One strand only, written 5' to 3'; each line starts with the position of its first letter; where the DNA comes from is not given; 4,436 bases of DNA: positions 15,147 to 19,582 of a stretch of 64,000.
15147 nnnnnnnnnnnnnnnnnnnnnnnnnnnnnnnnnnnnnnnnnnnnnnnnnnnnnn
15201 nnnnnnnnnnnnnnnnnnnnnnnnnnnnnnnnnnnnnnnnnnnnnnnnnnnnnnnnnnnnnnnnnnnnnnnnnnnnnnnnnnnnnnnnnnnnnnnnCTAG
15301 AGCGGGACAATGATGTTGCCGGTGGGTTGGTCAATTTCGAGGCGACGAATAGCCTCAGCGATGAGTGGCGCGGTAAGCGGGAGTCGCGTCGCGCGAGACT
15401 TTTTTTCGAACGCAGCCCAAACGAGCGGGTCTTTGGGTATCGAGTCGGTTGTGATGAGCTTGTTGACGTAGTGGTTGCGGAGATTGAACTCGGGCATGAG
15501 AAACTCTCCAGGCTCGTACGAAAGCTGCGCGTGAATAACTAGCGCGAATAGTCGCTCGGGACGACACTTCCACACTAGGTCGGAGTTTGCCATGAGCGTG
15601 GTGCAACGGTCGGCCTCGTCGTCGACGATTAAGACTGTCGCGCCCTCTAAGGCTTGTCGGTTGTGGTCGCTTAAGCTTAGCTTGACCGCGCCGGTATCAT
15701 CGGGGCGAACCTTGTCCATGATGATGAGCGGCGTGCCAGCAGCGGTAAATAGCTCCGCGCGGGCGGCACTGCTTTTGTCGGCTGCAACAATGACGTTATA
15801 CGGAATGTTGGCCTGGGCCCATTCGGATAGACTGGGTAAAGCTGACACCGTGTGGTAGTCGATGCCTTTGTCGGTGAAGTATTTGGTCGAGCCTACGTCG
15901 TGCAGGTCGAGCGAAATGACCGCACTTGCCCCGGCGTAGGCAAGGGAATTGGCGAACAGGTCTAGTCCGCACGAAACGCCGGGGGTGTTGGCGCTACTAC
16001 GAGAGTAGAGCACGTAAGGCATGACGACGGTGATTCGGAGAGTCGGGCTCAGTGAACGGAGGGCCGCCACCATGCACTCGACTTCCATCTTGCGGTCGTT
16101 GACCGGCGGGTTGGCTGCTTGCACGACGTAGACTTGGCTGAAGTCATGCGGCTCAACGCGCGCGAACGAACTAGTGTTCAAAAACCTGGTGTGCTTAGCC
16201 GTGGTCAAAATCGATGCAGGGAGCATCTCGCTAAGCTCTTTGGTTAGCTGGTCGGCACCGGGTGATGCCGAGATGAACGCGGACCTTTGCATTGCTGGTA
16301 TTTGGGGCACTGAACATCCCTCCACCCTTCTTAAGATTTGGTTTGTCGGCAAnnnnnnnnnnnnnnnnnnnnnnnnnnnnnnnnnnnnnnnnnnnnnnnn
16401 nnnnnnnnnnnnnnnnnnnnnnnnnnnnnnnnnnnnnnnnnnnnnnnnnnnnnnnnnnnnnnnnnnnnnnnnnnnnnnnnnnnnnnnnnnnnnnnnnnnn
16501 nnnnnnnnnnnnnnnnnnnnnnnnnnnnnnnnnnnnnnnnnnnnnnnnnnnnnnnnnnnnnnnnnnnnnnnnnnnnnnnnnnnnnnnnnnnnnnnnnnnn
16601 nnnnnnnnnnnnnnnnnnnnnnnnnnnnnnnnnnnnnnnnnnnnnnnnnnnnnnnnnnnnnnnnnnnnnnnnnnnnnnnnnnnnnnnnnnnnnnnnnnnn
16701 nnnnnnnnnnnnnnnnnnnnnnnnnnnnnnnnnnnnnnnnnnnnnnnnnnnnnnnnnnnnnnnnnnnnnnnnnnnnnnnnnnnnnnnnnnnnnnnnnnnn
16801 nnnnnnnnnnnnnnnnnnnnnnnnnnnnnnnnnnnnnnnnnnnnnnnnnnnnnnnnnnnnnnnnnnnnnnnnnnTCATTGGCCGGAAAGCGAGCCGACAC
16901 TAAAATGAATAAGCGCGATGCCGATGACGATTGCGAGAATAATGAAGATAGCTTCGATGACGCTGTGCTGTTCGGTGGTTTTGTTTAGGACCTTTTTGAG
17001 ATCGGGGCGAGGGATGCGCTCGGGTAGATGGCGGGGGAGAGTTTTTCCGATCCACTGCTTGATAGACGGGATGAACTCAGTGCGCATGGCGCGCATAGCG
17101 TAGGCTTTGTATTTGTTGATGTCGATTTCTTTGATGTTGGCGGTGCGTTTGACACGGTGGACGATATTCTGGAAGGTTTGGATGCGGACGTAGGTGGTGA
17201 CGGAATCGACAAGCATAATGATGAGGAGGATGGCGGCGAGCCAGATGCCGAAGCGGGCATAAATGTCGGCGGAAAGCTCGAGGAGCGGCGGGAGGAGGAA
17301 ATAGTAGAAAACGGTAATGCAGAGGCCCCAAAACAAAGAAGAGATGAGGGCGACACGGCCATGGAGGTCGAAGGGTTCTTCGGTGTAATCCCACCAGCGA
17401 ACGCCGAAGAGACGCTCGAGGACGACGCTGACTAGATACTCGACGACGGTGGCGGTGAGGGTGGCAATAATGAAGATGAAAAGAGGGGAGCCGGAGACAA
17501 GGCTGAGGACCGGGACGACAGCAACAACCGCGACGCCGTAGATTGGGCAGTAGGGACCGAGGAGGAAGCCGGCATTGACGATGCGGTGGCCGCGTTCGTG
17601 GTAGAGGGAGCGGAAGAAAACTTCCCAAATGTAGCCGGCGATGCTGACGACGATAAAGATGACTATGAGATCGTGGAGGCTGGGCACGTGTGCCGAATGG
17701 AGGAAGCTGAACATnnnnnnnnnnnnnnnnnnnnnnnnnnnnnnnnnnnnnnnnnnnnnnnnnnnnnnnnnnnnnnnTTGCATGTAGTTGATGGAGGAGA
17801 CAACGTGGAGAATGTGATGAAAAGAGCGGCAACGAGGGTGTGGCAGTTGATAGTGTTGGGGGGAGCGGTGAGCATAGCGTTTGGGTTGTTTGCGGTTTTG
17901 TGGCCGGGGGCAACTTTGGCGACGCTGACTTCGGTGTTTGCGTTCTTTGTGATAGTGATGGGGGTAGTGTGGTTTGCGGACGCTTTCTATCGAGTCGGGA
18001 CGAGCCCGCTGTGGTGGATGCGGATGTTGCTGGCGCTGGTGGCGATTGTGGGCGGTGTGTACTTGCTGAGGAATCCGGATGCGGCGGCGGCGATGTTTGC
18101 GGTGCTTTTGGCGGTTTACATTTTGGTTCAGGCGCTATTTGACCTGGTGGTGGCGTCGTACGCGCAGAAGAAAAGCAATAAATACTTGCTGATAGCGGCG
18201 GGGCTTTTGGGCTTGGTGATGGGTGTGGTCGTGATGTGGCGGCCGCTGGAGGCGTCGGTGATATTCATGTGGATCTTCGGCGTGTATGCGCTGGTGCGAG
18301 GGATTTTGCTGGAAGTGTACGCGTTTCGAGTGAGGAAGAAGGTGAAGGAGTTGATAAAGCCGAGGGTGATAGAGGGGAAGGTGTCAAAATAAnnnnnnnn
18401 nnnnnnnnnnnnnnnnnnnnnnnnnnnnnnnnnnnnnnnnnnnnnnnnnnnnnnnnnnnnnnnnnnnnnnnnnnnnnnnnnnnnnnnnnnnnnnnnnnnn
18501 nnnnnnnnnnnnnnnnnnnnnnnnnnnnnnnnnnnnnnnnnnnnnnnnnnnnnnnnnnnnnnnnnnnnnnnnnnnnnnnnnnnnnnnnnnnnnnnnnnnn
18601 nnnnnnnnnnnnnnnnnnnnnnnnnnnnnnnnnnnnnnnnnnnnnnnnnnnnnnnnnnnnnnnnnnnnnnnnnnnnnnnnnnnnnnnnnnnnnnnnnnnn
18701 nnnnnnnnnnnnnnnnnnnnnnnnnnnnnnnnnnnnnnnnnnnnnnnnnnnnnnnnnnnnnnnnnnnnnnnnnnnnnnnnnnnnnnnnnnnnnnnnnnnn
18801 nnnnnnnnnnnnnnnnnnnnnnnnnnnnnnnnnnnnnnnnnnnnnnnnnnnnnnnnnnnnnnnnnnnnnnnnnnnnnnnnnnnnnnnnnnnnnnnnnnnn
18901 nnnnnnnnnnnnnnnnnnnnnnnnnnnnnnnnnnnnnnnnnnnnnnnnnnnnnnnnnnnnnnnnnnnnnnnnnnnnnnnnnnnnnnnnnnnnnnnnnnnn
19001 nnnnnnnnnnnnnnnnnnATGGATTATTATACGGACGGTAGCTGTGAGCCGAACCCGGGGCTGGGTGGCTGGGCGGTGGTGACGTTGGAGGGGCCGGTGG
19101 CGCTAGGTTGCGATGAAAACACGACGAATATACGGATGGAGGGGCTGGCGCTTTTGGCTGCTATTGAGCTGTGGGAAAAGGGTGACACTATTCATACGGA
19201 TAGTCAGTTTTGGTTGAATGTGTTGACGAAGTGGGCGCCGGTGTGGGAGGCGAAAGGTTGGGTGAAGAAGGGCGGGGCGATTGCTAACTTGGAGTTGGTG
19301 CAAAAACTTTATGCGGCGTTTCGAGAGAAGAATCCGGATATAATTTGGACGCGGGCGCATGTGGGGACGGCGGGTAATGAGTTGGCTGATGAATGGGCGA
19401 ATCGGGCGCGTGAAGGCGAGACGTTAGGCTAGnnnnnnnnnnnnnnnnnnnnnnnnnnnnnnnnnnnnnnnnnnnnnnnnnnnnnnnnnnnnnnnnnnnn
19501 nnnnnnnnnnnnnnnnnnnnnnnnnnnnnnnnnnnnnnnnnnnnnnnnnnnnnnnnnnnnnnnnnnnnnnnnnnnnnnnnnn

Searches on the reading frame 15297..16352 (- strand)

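Call 35: search_protein_families(library=pfam, proteins=[window:15297-16352:-], max_evalue=0.001)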
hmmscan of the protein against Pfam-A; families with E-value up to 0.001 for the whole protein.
window:15297-16352:- (351 aa): 2 families
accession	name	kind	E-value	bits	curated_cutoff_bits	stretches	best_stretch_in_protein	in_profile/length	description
PF13793.12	Pribosyltran_N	-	1e-12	48.4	25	1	34-141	10-117/117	N-terminal domain of ribose phosphate pyrophosphokinase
PF00156.33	Pribosyltran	-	5.4e-05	23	26.3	1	207-279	55-129/158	Phosphoribosyl transferase domain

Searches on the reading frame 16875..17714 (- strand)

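Call 35: search_protein_families(library=pfam, proteins=[window:16875-17714:-], max_evalue=0.001)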
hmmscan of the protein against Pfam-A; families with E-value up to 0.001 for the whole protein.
window:16875-17714:- (279 aa): 1 family
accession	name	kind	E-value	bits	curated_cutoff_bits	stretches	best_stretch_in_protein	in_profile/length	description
PF06541.16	ABC_trans_CmpB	-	5.4e-41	140.7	25.9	1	19-174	2-150/151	Putative ABC-transporter type IV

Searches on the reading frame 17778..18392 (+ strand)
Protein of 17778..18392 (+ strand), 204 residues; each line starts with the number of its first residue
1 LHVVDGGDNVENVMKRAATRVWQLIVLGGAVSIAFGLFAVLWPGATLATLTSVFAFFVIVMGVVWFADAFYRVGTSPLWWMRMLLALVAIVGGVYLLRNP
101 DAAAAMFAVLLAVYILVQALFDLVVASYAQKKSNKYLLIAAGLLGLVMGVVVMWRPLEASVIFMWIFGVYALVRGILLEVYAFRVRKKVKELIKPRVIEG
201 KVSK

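Call 35: search_protein_families(library=pfam, proteins=[window:17778-18392:+], max_evalue=0.001)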
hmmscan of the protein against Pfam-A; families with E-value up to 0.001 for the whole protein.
window:17778-18392:+ (204 aa): 1 family
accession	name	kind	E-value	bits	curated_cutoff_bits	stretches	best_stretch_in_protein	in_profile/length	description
PF03729.18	DUF308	-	1.5e-23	83.2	25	3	29-97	3-72/73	Short repeat of unknown function (DUF308)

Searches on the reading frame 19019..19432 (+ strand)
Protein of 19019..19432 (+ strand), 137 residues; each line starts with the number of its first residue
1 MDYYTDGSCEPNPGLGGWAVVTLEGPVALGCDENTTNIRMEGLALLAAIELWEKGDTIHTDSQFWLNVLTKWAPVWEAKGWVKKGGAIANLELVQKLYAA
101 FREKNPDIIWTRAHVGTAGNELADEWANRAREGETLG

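Call 35: search_protein_families(library=pfam, proteins=[window:19019-19432:+], max_evalue=0.001)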
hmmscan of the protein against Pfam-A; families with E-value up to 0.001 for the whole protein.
window:19019-19432:+ (137 aa): 1 family
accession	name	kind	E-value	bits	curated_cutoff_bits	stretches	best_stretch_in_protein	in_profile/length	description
PF00075.30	RNase_H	-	1.2e-24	87.5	25.8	1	3-130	6-139/141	RNase H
